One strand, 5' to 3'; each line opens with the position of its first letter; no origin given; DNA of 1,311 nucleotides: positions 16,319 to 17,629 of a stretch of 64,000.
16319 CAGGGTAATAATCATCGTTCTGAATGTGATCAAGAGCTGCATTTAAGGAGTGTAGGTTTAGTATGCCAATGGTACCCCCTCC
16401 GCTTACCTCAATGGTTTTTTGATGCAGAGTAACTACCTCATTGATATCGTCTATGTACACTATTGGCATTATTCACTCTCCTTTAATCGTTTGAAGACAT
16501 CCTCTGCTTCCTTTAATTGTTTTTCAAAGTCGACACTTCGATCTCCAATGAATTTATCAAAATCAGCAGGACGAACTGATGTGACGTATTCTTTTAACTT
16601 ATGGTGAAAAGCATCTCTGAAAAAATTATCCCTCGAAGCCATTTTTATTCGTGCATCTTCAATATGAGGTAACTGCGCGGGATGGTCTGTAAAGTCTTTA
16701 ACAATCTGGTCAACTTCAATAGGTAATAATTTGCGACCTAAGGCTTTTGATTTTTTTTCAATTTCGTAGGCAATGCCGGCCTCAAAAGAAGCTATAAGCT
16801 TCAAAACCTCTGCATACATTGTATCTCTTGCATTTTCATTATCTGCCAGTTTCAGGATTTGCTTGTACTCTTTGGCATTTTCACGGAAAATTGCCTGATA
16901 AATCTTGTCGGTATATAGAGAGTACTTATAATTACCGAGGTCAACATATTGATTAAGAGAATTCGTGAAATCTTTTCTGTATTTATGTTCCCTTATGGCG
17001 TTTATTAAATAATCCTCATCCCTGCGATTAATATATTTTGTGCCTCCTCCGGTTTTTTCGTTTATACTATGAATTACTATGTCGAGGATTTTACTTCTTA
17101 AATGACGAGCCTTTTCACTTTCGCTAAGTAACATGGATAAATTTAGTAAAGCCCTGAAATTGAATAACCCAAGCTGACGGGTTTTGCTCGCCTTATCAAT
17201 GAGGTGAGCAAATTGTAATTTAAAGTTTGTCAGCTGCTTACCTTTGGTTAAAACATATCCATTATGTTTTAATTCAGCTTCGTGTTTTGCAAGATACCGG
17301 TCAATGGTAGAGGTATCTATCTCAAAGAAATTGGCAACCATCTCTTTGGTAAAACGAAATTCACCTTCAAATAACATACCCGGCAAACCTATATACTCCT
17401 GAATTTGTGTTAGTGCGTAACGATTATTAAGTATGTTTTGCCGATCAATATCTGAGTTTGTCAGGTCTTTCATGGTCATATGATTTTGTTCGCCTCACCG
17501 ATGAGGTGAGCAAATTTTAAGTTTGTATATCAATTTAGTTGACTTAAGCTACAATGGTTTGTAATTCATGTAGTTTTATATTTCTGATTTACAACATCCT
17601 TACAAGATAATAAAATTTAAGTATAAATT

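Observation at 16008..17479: Doc-family toxin paired with a 336-aa HTH protein instead of a small Phd antitoxin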

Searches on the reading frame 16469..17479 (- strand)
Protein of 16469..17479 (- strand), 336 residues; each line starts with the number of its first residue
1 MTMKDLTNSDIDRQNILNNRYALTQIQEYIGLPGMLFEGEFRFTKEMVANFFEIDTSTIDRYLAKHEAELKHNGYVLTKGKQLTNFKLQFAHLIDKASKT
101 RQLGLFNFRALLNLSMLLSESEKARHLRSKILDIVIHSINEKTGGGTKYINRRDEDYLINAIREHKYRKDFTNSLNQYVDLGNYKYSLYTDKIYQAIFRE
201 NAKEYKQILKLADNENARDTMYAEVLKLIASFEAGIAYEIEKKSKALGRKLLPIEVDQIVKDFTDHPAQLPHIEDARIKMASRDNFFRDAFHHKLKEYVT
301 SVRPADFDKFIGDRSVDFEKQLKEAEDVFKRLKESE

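Call 3: search_protein_families(library=pfam, proteins=[window:16469-17479:-], max_evalue=1)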
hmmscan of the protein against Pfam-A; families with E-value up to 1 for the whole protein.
window:16469-17479:- (336 aa): 0 families

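Call 4: search_protein_families(library=ncbifam, proteins=[window:16469-17479:-], max_evalue=1)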
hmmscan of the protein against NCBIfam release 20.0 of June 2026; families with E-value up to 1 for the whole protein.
window:16469-17479:- (336 aa): 0 families

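Call 6: search_protein_families(library=padloc, proteins=[window:16469-17479:-], max_evalue=1)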
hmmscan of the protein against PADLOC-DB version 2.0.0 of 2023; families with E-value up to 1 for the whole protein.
window:16469-17479:- (336 aa): 2 families
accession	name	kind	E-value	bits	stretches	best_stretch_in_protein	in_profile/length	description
PDLC04717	PDC-M59A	-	1.7e-139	463.2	1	3-336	1-336/338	-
PDLC04920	PDC-S13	-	4.3e-06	24.3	1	154-244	138-226/286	-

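Call 7: search_protein_families(library=phrogs, proteins=[window:16469-17479:-], max_evalue=1)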
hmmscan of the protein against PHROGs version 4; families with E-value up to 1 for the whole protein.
window:16469-17479:- (336 aa): 4 families
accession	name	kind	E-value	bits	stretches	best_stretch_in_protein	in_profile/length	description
phrog_2657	-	transcription regulation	1.3e-05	25.7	1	38-241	19-207/243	transcriptional regulator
phrog_15286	-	unknown function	0.0093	16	1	154-228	138-211/274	-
phrog_532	-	transcription regulation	0.14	13.2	1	120-207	42-124/132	late transcriptional activator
phrog_38526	-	unknown function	0.57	11.5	0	117-184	11-77/102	-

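Call 8: find_homologous_proteins(query=window:16469-17479:-)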
Query window:16469-17479:- (336 aa): 6412 proteins with E <= 0.001 among 7650 candidates; the best 120 are listed.
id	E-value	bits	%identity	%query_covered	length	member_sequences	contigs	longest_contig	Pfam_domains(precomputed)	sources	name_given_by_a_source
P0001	2.3e-192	656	90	100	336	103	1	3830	-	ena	-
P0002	5.2e-186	636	87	99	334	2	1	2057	-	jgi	-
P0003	2.2e-183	627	85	99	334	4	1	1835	-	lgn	-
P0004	7.0e-183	625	85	99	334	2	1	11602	-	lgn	-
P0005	1.5e-182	624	85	99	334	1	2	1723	-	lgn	-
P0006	2.8e-182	623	86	99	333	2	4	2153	-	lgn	-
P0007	7.5e-182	622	84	100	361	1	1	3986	-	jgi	-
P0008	1.1e-181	621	86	99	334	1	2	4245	-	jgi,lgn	jgi:hypothetical protein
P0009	8.6e-181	618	84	99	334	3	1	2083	-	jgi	jgi:hypothetical protein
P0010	9.7e-177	605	83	99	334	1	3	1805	-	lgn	-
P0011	2.3e-176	604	82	99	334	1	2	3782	-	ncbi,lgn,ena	ncbi:MAG: DNA-binding protein [Bacteroidota bacterium]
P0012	8.7e-176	602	83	99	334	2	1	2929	-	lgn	-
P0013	5.8e-175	599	82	99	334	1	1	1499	-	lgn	-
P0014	5.8e-175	599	81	99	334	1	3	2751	-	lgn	-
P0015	1.4e-174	598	82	99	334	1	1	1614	-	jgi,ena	-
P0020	1.6e-169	581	84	94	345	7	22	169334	-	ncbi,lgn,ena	ncbi:MAG: DNA-binding protein [Bacteroidales bacterium]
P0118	5.6e-148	511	69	99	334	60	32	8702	-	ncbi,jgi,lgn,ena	jgi:hypothetical protein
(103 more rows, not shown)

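Call 15: search_solved_structures(query=A1, max_evalue=10)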
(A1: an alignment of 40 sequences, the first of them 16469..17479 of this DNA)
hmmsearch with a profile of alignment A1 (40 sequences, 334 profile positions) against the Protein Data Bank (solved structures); distinct sequences matched with E-value up to 10: 0.

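Call 16: find_related_loci(query=A1, collection=genome_contigs, flank=6000)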
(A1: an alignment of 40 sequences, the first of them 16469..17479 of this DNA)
Query A1 (336 aa) in genome_contigs; peptide patterns used: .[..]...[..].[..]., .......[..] (x = any residue, [..] = any of these).
489 stretches matched a pattern; 468 encode a relative of the query (tblastn E <= 1e-3); the best 80 are kept; 80 distinct loci.
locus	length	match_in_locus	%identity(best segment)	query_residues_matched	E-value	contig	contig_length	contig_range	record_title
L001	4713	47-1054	93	1-336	0e+0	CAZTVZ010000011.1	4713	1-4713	MAG TPA_asm: uncultured Gammaproteobacteria bacterium isolate binchicken_co27_378 genome assembly, contig: NODE_31911_le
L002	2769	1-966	93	15-336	0e+0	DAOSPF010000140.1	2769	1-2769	MAG TPA_asm: Bacteroidales bacterium isolate AMR_MDS_2326 NODE_36465_length_2769_cov_10.201179, whole genome shotgun seq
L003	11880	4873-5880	90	1-336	0e+0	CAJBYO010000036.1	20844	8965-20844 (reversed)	MAG: uncultured Bacteroidales bacterium isolate Loc080925-6m_bin-0522 genome assembly, contig: bin-0522:036/104, whole g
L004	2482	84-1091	89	1-336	0e+0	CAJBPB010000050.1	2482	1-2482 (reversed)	MAG: uncultured Bacteroidetes bacterium isolate Loc080925-7m_bin-0311 genome assembly, contig: bin-0311:050/385, whole g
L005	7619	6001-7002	89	3-336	0e+0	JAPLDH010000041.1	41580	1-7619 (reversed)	MAG: Bacteroidetes bacterium isolate LacPavin_0419_WC90_MAG_42_101 LacPavin_0419_WC90_scaffold_1041187, whole genome sho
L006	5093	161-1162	86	3-336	0e+0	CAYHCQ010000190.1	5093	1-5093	MAG TPA_asm: uncultured Prolixibacteraceae bacterium isolate ERP119702_co1_129 genome assembly, contig: NODE_25120_lengt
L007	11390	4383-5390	83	1-336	0e+0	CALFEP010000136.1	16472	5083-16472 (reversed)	MAG TPA_asm: uncultured Bacteroidetes bacterium isolate SRR3330207_bin.16_CONCOCT_v1.1_MAG genome assembly, contig: ERZ7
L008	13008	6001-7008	81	1-336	4e-180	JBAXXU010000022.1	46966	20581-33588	MAG: Bacteroidota bacterium isolate ELA747 MAG747_22, whole genome shotgun sequence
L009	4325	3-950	80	21-336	2e-179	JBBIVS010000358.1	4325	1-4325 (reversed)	MAG: Draconibacterium sp. isolate PGS172224_bin_82 NODE_9195_length_4325_cov_3.502810, whole genome shotgun sequence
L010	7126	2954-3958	76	3-336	6e-174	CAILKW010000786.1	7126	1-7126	MAG: uncultured Bacteroidia bacterium isolate KTt_bin-2223 genome assembly, contig: bin-2223:786/851, whole genome shotg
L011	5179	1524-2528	74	3-336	2e-171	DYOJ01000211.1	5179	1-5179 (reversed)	MAG TPA_asm: Acetofilamentum sp. isolate SulCav_GS09_5_7_37_72 SulCav_GS09_5_24534_length_5179_cov_36_087237, whole geno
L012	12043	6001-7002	73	3-336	1e-167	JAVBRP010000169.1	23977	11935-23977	MAG: Bacteroidales bacterium isolate EPI_MAG_00198 c_000000561069, whole genome shotgun sequence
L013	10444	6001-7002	73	3-336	2e-167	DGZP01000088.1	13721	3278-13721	MAG TPA_asm: Proteiniphilum sp. UBA4977 UBA4977_contig_5721, whole genome shotgun sequence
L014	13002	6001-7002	72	3-336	3e-165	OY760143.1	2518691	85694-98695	MAG: Paludibacteraceae bacterium isolate 01c8064d-6cbe-49cb-b462-9ef0373b1e27 genome assembly, chromosome: 1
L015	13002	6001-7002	72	3-336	4e-165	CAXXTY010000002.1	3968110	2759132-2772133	MAG: uncultured Draconibacterium sp. isolate 3c847d08-3f02-4ba9-864e-608bed6ae1c3 genome assembly, contig: contig_2, who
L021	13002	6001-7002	71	3-336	1e-162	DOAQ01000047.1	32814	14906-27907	MAG TPA_asm: Prolixibacteraceae bacterium isolate UBA12447 contig_7173, whole genome shotgun sequence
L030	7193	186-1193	69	1-336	4e-160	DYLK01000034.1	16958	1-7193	MAG TPA_asm: Melioribacter roseus isolate SulCav_AS07-7_31_329 SulCav_AS07_7_3376_length_16958_cov_188_642726, whole gen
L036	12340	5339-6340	71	3-336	1e-158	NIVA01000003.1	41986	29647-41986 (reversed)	MAG: Bacteroidetes bacterium 4572_114 ex4572_114_scaffold_645, whole genome shotgun sequence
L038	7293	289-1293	70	2-336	1e-158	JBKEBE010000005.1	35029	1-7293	MAG: Paludibacteraceae bacterium isolate VLC_080 c_000004252550, whole genome shotgun sequence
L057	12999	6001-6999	66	4-336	3e-149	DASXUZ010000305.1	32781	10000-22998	MAG TPA_asm: Prolixibacteraceae bacterium isolate SMAG_U4731 k141_199117, whole genome shotgun sequence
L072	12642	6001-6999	63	4-336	1e-137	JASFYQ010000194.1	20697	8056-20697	MAG: Pseudomonadota bacterium isolate MAY_MAG_00003 ALL_000000002168, whole genome shotgun sequence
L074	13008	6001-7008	60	3-336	9e-133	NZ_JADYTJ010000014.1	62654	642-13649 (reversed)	Bacteroides caecigallinarum strain ET12 ET12_NODE_14_length_62654_cov_24.140036_pilon, whole genome shotgun sequence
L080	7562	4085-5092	59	3-336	6e-132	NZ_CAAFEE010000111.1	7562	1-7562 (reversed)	MAG: uncultured Bacteroides sp. isolate HGM04668, whole genome shotgun sequence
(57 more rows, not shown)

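Call 18: predict_structure(alignment_id=A1)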
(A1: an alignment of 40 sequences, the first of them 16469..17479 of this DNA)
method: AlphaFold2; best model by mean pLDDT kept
length: 336 residues; sequences in the alignment: 40
mean_pLDDT: 63.5   pTM: 0.45
mean pLDDT of the five models: 63.5, 62.9, 62.0, 55.5, 54.1
residues with pLDDT >= 90: 14; 70-90: 116; 50-70: 113; < 50: 93
segments of 3 or more residues with pLDDT < 50: 1-6, 94-97, 143-166, 268-286, 298-322, 327-336
pLDDT, mean of each block of 10 residues (from residue 1): 45 66 77 65 85 90 89 82 65 52 82 89 83 67 38 32 48 78 60 67 60 59 66 76 88 80 59 41 48 54 35 37 47 39
secondary structure, 60 per line:
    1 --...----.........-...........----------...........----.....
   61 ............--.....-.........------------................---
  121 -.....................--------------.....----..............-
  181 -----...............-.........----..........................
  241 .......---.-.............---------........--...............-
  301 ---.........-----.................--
elements in order: H10-18 H20-30 E41-44 H45-51 H56-72 E75-79 H81-89 E102-107 H108-117 H122-142 H157-161 H166-178 H186-200 H202-210 H215-247 H253-265 H275-282 H285-299 H304-312 H318-334

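Call 20: search_protein_representatives(protein=window:16469-17479:-)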
Query: 336 residues. Proteins with E-value up to 0.001 (for the whole library): 1308; up to 1e-10: 551; up to 1e-30: 116. The best 150 are listed.
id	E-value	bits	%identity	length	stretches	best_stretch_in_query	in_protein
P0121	2.0e-118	411.9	58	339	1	3-335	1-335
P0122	2.4e-105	368.9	56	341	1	4-334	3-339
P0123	1.9e-104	365.9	52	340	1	3-334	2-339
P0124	4.2e-101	355.0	49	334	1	4-334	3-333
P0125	8.6e-95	334.2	48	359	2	97-334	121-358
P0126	8.3e-93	327.7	49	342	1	4-336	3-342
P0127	2.5e-90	319.6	50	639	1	4-336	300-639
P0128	1.2e-88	314.1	51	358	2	101-334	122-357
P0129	1.3e-84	300.8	49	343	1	4-334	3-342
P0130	8.1e-83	294.9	45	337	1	3-334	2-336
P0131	7.7e-82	291.7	45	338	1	4-333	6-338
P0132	3.6e-81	289.5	44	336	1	5-334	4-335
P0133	2.5e-79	283.5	50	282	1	30-296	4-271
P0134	7.0e-79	282.0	45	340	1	4-334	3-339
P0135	1.2e-77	277.9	44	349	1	1-330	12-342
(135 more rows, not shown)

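Call 22: fold_search(model_id=the predicted structure, library=pdb)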
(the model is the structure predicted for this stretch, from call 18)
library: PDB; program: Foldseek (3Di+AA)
matches with E <= 10: 93; with E <= 0.001: 0
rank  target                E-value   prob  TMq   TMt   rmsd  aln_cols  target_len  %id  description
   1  7qvb_A                4.1e-01  0.28  0.18  0.26  17.1       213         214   10  Crystal structure of the DNA-binding protein DdrC from Deinococcus radiodurans (released 2022-06-22)
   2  9gm7_C                5.8e-01  0.12  0.18  0.15  18.3       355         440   10  MukBEF in a nucleotide-bound state with open neck gate (monomer) (released 2025-03-26)
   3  8rd2_A                1.0e+00  0.05  0.09  0.08  26.9       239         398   14  Trypanosoma brucei Invariant Surface Glycoprotein 75 (ISG75) (released 2024-02-14)
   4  9gm9_D                1.1e+00  0.08  0.16  0.17  22.2       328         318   10  MukBEF in a DNA capture state (released 2025-03-26)
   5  8ymc_C                1.4e+00  0.06  0.15  0.16  19.9       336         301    8  FtsEX in nanodisc (released 2025-03-12)
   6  3fm5_B                1.5e+00  0.18  0.16  0.31  12.0       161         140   13  X-ray crystal structure of transcriptional regulator (MarR family) from Rhodococcus sp. RHA1 (released 2009-02-03)
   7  8u0g_B                1.5e+00  0.15  0.19  0.26  17.7       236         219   10  Full-length dimer of DNA-Damage Response Protein C from Deinococcus radiodurans - Crystal form xMJ7124 (released 2023-09-06)
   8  8twn                  1.6e+00  0.04  0.10  0.13  20.5       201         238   14  Crystal structure of nitrile synthase AetD with substrate bound (released 2024-08-28)
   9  8ji5_B                1.8e+00  0.04  0.10  0.14  20.4       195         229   14  Crystal structure of AetD in complex with 5-bromo-L-tryptophan and two Fe2+ (released 2023-11-15)
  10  4q9u_E                2.0e+00  0.02  0.11  0.12  26.8       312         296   12  Crystal structure of the Rab5, Rabex-5delta and Rabaptin-5C21 complex (released 2014-07-23)
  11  4g6q_A                2.2e+00  0.14  0.16  0.26  14.6       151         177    9  The crystal structure of a functionally unknown protein Kfla_6221 from Kribbella flavida DSM 17836 (released 2012-09-19)
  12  8ji2_A                2.2e+00  0.03  0.10  0.13  20.6       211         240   12  Crystal structure of AetD in complex with 5,7-dibromo-L-tryptophan (released 2023-11-15)
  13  2cwe                  2.6e+00  0.06  0.16  0.23  16.9       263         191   12  Crystal structure of hypothetical transcriptional regulator protein, PH1932 from Pyrococcus horikoshii OT3 (released 2005-12-20)
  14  3szr                  2.6e+00  0.02  0.09  0.07  28.5       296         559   11  Crystal structure of modified nucleotide-free human MxA (released 2011-10-12)
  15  1ya9                  3.0e+00  0.03  0.09  0.16  18.1       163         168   11  Crystal Structure of the 22kDa N-Terminal Fragment of Mouse Apolipoprotein E (released 2005-06-07)
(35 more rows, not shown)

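Call 23: search_protein_families(library=pfam, alignment_id=A2, max_evalue=0.1)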
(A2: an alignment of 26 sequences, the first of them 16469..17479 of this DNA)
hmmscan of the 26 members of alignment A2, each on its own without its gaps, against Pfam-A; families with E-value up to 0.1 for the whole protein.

A. member 1, window:16469-17479:- (336 aa): 0 families

B. families by the number of members that match (of 26 scanned): 40 families (the first 25 are shown)
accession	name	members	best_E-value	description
PF10543.14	ORF6N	9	1.2e-05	ORF6N domain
PF12728.13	HTH_17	4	0.00028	Helix-turn-helix domain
PF08279.18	HTH_11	2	0.0068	HTH domain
PF02796.21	HTH_7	2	0.013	Helix-turn-helix domain of resolvase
PF24964.1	DUF7769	2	0.013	Domain of unknown function (DUF7769)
PF13384.12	HTH_23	2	0.016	Homeodomain-like domain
PF00145.23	DNA_methylase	1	3.7e-31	C-5 cytosine-specific DNA methylase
PF13649.12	Methyltransf_25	1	1.1e-05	Methyltransferase domain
PF02475.24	TRM5-TYW2_MTfase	1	6.5e-05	TRM5/TYW2 methyltransferase domain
PF13847.12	Methyltransf_31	1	0.00017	Methyltransferase domain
PF08241.18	Methyltransf_11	1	0.00052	Methyltransferase domain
PF03602.21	Cons_hypoth95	1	0.00091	Conserved hypothetical protein 95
PF09445.16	Methyltransf_15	1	0.0012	RNA cap guanine-N2 methyltransferase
PF05321.16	HHA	1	0.0027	Haemolysin expression modulating protein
PF10396.14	TrmE_N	1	0.0044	GTP-binding protein TrmE N-terminus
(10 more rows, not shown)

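Call 24: search_solved_structures(query=A2, max_evalue=10)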
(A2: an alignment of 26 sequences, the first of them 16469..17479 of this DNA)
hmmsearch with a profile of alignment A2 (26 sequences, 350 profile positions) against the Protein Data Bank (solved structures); distinct sequences matched with E-value up to 10: 5.
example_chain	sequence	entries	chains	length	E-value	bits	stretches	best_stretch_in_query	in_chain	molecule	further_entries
5i41_B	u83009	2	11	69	0.24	13.4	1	54-104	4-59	Chromosome-anchoring protein RacA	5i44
9cpc_1P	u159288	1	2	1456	0.46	12.4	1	249-331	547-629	EFCAB6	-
4ds7_A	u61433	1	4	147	0.5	12.3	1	214-278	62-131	Calmodulin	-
1lkj_A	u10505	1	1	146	0.6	12.1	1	215-278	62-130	Calmodulin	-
6oqq_B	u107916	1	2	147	0.6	12.1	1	215-278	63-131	Calmodulin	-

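Call 26: find_encoding_contigs(protein=P0020, flank=6000, max_places=6)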
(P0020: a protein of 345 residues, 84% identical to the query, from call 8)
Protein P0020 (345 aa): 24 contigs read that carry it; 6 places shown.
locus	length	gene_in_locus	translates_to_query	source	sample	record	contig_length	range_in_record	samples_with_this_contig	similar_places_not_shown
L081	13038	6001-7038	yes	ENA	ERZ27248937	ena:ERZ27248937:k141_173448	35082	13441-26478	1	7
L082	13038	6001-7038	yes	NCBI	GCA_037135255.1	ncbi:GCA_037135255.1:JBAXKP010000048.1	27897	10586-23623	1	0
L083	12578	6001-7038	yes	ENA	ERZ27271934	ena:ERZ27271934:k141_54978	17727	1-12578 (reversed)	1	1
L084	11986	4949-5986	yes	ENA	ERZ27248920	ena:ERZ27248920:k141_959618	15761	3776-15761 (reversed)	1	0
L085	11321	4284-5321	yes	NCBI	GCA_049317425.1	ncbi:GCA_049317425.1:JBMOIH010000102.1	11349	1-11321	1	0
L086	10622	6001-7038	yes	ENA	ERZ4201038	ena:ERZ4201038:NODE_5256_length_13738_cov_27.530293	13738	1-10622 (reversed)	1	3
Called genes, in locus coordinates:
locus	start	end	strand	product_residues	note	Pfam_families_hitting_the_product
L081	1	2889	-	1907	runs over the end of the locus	PF00041:fn3, PF16656:Pur_ac_phosph_N (faint), PF00041:fn3, PF19408:PKD_6, PF18962:Por_Secre_tail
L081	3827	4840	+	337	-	PF15731:MqsA_antitoxin (weak), PF13274:SocA_Panacea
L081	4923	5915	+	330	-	-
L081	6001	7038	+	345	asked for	-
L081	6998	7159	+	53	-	-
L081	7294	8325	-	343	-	PF23988:DUF7309, PF22007:DUF6930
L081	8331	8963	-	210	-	PF01381:HTH_3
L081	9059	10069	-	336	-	PF15731:MqsA_antitoxin (weak), PF13274:SocA_Panacea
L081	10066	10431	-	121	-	-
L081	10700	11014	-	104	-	-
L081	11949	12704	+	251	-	PF20217:DUF6577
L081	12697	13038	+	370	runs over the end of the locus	PF08843:AbiEii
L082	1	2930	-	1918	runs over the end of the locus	PF00041:fn3, PF16656:Pur_ac_phosph_N (faint), PF00041:fn3, PF19408:PKD_6, PF18962:Por_Secre_tail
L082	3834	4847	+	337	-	PF15731:MqsA_antitoxin (weak), PF13274:SocA_Panacea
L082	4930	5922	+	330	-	-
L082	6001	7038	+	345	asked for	-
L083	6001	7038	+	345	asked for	-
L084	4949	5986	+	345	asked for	-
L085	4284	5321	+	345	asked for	-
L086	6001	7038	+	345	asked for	-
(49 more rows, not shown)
